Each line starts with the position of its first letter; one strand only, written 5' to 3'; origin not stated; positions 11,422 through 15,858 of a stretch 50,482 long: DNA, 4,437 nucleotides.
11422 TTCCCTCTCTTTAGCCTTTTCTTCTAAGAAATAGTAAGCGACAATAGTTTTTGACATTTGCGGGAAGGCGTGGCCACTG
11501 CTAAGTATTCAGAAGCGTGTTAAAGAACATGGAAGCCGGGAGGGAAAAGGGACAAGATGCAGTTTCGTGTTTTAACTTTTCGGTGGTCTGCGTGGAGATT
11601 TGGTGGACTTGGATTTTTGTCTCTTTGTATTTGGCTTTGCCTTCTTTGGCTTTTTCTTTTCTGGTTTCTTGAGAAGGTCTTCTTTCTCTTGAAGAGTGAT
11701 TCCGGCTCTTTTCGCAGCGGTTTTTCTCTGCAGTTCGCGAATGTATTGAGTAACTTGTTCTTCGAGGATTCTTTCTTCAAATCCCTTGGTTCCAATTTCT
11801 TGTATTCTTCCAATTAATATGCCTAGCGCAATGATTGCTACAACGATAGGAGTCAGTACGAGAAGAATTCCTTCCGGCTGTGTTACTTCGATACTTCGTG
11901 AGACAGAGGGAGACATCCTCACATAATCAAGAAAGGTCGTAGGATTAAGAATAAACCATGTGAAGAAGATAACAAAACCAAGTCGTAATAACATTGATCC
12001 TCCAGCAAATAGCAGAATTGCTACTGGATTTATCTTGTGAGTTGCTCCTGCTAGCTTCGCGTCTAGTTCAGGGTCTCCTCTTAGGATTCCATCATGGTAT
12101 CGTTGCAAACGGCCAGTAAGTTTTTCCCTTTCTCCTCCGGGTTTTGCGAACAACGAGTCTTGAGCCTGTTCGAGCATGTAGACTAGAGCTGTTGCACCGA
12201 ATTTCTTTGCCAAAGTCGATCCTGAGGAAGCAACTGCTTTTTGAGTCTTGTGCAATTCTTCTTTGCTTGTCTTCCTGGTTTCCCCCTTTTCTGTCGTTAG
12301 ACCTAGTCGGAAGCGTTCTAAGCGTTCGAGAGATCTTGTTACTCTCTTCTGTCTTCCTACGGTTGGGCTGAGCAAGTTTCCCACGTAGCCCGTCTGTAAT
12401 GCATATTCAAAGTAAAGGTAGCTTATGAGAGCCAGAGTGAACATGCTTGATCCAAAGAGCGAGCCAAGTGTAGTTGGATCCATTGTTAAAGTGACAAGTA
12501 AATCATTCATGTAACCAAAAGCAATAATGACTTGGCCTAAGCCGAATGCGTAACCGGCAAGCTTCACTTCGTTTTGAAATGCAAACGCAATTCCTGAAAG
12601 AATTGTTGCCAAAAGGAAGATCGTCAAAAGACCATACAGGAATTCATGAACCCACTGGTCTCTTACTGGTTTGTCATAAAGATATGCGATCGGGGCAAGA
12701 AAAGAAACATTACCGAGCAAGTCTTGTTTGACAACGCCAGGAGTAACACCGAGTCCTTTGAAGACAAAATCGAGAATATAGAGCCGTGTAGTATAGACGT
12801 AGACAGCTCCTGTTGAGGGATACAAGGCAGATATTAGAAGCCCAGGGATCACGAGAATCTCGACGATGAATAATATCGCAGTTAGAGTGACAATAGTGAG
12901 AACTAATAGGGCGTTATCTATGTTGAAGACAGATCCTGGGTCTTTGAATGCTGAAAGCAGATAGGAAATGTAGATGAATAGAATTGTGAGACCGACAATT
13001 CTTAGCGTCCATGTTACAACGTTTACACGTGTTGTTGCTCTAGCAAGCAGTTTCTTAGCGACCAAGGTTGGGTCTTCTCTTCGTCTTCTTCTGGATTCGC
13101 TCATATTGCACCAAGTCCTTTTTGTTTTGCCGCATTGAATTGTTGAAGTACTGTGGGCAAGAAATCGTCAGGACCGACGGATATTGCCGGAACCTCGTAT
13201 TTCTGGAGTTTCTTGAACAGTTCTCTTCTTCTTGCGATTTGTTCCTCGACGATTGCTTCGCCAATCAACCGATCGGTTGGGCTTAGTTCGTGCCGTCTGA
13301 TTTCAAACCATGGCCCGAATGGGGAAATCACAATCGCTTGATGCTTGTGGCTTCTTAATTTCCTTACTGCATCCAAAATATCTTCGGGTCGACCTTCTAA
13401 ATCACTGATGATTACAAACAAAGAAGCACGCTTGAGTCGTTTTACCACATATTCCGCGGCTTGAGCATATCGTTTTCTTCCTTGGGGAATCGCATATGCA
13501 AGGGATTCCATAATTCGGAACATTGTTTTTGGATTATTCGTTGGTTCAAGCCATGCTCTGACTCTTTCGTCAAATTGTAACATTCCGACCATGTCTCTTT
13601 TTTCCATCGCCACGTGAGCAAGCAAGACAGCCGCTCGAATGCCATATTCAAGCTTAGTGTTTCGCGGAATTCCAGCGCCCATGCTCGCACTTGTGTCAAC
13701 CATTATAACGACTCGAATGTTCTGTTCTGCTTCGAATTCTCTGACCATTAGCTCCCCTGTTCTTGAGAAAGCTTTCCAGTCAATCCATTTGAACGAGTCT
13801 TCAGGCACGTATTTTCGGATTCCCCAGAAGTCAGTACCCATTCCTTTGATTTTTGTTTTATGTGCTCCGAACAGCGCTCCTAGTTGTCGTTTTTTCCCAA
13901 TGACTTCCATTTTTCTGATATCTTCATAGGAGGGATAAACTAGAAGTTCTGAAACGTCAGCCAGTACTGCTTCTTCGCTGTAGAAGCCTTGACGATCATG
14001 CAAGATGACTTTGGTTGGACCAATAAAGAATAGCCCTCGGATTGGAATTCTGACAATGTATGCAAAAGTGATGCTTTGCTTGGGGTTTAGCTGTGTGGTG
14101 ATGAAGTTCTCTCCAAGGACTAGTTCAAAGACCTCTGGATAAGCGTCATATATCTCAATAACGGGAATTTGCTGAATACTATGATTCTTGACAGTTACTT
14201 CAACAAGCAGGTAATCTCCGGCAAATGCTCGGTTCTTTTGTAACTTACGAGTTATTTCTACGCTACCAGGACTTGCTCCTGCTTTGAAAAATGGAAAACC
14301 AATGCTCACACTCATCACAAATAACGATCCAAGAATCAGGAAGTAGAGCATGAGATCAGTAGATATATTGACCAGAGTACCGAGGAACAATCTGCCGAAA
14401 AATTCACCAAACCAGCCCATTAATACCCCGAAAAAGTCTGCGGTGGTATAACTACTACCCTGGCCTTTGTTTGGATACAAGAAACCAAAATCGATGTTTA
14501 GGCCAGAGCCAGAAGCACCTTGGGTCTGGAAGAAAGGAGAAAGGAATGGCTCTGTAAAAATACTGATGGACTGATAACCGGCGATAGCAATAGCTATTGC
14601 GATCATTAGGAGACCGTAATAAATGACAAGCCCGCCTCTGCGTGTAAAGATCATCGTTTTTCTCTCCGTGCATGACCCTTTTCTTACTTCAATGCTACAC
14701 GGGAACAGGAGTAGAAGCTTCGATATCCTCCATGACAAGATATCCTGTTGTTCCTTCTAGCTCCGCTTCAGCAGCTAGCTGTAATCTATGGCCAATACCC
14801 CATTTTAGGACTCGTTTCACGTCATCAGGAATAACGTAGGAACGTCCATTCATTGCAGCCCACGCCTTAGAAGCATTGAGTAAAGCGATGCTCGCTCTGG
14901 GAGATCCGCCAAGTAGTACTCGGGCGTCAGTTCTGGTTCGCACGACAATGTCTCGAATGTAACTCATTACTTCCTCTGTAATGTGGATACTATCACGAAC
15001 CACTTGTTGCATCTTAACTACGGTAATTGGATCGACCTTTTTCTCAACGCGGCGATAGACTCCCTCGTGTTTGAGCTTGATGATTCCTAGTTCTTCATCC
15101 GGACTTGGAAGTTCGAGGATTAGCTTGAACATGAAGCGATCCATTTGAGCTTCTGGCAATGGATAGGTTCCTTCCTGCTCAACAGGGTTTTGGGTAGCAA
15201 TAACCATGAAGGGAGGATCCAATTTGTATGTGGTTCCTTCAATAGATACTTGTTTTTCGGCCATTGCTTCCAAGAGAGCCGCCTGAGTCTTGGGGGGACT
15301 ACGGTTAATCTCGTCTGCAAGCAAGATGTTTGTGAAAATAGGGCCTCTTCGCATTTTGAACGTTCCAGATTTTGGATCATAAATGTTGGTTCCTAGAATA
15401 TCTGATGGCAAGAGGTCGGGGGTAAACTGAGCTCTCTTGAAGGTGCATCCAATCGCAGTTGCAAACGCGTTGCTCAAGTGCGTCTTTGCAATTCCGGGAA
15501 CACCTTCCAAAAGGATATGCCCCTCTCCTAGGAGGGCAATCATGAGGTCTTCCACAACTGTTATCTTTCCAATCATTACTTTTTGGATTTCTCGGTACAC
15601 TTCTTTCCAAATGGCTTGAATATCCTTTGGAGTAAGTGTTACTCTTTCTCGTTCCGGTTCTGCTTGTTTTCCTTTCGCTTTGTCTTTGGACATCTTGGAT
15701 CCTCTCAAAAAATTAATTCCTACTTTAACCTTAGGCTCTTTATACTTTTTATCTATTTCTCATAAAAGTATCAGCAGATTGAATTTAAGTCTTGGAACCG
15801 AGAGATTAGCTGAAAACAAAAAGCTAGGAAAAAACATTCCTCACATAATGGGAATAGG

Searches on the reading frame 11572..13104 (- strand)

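Call 28: search_protein_families(library=pfam, proteins=[window:11572-13104:-], max_evalue=0.001)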
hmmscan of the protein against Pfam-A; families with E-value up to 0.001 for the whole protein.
window:11572-13104:- (510 aa): 1 family
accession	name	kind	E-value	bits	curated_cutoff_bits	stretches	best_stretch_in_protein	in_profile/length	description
PF01956.21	EMC3_TMCO1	-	0.00054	20.2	27.1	0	415-492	10-94/169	Integral membrane protein EMC3/TMCO1-like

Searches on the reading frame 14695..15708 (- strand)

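Call 28: search_protein_families(library=pfam, proteins=[window:14695-15708:-], max_evalue=0.001)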
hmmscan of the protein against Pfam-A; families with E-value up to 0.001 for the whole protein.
window:14695-15708:- (337 aa): 7 families
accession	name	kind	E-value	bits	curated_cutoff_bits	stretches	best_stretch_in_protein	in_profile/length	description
PF07726.17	AAA_3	-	1.1e-64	216.7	27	1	64-194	1-131/131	ATPase family associated with various cellular activities (AAA)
PF17863.7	AAA_lid_2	-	4.3e-21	74.9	22.7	1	257-326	2-71/74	AAA lid domain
PF07728.20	AAA_5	-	2.6e-14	53.9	22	1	64-192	1-139/139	AAA domain (dynein-related subfamily)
PF20030.5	bpMoxR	-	1.6e-09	37.6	27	1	35-199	4-167/205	MoxR domain in the MoxR-vWA-beta-propeller ternary systems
PF00493.29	MCM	-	2e-05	24.3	23.3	1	54-177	49-175/224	MCM P-loop domain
PF05496.18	RuvB_N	-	0.00084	19.6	27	0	63-93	34-64/159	Holliday junction DNA helicase RuvB P-loop domain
PF01078.27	Mg_chelatase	-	0.00089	19.2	20.3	0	46-84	6-44/207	Magnesium chelatase, subunit ChlI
